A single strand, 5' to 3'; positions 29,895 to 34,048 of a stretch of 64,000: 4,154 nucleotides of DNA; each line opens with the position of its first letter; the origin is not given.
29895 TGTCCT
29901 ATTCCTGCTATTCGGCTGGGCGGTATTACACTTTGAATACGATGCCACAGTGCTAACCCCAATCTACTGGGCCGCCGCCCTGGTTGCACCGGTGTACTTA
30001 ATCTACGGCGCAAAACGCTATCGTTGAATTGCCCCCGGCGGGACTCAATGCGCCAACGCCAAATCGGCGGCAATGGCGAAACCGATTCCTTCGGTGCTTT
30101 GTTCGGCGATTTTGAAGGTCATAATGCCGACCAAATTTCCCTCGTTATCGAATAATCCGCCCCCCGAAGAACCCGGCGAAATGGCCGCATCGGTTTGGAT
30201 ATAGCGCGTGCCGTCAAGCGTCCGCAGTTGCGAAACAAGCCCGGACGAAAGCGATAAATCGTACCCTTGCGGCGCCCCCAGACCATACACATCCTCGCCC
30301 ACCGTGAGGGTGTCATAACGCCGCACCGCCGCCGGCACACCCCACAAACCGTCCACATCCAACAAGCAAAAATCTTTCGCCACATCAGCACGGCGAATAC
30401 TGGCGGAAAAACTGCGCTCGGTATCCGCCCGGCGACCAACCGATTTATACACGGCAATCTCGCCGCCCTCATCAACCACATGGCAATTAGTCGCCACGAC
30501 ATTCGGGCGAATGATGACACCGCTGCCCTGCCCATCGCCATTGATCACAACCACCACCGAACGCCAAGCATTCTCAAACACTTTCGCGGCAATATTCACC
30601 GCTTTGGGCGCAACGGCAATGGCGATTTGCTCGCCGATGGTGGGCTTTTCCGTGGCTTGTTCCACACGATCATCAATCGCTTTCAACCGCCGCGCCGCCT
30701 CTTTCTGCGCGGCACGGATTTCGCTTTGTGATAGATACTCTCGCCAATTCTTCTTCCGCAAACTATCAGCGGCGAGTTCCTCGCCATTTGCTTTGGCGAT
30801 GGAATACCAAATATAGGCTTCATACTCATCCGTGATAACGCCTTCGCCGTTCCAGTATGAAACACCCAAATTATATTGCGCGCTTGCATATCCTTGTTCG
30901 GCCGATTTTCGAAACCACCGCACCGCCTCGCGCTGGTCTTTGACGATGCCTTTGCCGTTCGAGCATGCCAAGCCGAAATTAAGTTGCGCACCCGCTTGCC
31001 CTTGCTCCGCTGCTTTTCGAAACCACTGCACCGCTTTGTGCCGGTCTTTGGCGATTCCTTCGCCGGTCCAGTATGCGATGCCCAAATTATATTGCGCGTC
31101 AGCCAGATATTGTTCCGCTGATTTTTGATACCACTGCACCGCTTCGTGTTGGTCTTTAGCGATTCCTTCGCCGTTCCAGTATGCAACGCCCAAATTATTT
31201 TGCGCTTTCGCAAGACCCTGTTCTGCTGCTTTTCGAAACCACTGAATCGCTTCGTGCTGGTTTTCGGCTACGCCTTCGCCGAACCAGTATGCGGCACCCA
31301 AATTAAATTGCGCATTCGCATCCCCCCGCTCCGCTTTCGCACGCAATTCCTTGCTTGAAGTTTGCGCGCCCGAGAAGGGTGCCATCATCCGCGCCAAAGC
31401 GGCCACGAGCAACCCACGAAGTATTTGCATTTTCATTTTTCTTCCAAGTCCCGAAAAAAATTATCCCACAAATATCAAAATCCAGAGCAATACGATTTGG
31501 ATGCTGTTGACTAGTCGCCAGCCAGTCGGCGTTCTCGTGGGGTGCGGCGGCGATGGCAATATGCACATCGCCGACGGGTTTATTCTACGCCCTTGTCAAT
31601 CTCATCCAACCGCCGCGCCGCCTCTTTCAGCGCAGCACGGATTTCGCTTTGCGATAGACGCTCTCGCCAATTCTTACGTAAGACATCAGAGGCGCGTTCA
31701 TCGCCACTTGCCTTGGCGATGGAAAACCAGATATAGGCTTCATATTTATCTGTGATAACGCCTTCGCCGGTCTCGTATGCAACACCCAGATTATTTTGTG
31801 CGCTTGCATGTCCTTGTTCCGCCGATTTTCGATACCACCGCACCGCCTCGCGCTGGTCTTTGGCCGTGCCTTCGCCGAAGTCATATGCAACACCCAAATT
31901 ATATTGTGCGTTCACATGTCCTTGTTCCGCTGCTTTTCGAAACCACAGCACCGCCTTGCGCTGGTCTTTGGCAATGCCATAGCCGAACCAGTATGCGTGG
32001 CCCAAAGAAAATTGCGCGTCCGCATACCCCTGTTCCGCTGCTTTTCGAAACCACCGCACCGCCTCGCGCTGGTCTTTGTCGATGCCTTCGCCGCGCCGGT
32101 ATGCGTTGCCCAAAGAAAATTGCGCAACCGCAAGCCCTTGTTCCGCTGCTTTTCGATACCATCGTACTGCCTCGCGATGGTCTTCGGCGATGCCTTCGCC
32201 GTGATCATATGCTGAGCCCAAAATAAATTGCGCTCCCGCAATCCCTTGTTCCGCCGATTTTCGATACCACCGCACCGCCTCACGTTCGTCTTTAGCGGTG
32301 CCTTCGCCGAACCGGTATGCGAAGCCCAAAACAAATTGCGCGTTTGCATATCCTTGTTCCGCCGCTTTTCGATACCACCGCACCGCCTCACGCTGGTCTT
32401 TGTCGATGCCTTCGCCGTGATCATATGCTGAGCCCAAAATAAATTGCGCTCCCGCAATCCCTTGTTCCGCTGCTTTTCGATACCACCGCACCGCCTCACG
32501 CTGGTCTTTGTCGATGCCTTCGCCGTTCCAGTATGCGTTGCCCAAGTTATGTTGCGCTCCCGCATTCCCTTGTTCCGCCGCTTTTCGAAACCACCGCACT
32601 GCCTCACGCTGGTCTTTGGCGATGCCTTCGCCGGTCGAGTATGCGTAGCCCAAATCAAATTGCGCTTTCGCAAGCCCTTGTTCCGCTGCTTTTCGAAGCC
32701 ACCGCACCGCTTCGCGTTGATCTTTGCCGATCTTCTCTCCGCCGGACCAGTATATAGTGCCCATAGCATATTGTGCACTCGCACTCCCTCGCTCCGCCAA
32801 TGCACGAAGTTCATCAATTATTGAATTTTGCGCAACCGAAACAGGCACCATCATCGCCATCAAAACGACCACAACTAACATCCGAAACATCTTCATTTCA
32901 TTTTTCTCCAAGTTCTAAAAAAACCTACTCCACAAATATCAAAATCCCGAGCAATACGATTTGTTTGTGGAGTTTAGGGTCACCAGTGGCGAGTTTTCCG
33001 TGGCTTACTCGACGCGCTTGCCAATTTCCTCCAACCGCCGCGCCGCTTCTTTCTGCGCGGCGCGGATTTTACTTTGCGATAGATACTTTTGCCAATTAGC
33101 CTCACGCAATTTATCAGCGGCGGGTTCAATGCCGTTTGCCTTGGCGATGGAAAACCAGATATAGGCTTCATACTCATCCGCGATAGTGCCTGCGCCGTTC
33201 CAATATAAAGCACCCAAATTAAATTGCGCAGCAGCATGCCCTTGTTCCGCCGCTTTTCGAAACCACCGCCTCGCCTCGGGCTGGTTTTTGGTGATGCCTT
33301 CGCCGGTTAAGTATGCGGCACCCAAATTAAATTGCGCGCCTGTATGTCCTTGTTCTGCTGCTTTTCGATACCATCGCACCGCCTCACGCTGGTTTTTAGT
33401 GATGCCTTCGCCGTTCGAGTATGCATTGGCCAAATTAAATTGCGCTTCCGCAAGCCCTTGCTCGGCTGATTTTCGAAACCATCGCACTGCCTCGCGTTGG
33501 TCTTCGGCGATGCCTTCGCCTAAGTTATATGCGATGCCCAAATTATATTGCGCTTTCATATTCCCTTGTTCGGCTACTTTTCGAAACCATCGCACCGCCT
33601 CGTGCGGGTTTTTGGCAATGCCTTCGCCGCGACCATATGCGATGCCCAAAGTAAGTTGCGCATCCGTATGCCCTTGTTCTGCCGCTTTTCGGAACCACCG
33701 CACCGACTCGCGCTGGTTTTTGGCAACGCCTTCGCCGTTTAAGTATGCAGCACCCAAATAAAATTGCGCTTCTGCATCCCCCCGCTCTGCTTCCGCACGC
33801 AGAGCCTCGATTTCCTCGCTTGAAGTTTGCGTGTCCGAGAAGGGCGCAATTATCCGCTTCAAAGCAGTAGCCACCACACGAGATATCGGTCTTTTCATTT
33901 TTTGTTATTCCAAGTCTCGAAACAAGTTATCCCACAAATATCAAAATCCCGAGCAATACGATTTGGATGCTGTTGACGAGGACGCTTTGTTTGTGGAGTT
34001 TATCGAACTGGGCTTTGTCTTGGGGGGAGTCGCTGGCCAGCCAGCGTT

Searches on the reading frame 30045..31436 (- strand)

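Call 66: search_protein_families(library=pfam, proteins=[window:30045-31436:-], max_evalue=0.001)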
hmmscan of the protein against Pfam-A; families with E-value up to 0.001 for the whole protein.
window:30045-31436:- (463 aa): 4 families
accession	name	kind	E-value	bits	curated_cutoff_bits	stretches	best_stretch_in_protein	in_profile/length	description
PF08238.18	Sel1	-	5e-50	166.6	30.7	5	112-146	1-35/36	Sel1 repeat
PF13365.12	Trypsin_2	-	1.1e-28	101.3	27.6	1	304-438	1-144/144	Trypsin-like peptidase domain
PF00089.32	Trypsin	-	4.9e-11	43.3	20.6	1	289-457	10-213/220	Trypsin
PF08289.16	Flu_M1_C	-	0.00075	20.1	22.3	0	75-107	55-87/97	Influenza Matrix protein (M1) C-terminal domain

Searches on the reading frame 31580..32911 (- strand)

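Call 66: search_protein_families(library=pfam, proteins=[window:31580-32911:-], max_evalue=0.001)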
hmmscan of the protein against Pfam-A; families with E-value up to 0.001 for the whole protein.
window:31580-32911:- (443 aa): 4 families
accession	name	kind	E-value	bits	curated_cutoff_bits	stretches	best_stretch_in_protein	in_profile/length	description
PF08238.18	Sel1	-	2.1e-107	348.2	30.7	10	81-116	1-36/36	Sel1 repeat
PF23310.1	TPR_27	-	2.7e-11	43.5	27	0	283-366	14-94/110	Plant tetratrico peptide repeats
PF07120.17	DUF1376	-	3.7e-07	30.9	30.1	0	158-205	28-75/86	Protein of unknown function (DUF1376)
PF08289.16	Flu_M1_C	-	5e-07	30.3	22.3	0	114-147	53-86/97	Influenza Matrix protein (M1) C-terminal domain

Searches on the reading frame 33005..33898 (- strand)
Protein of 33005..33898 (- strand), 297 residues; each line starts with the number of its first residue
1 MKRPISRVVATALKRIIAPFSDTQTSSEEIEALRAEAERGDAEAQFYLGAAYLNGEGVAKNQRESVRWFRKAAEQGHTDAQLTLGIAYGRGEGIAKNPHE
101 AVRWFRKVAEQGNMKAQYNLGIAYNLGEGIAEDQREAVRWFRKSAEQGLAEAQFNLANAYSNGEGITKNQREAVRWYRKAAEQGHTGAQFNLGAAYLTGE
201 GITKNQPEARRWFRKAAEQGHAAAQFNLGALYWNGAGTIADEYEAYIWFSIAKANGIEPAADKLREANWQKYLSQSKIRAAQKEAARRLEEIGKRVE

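Call 66: search_protein_families(library=pfam, proteins=[window:33005-33898:-], max_evalue=0.001)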
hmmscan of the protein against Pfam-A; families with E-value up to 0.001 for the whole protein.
window:33005-33898:- (297 aa): 2 families
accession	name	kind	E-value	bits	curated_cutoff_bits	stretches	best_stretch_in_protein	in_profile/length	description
PF08238.18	Sel1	-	6.2e-66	216.9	30.7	6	150-185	1-36/36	Sel1 repeat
PF23310.1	TPR_27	-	5.8e-11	42.5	27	0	97-146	44-93/110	Plant tetratrico peptide repeats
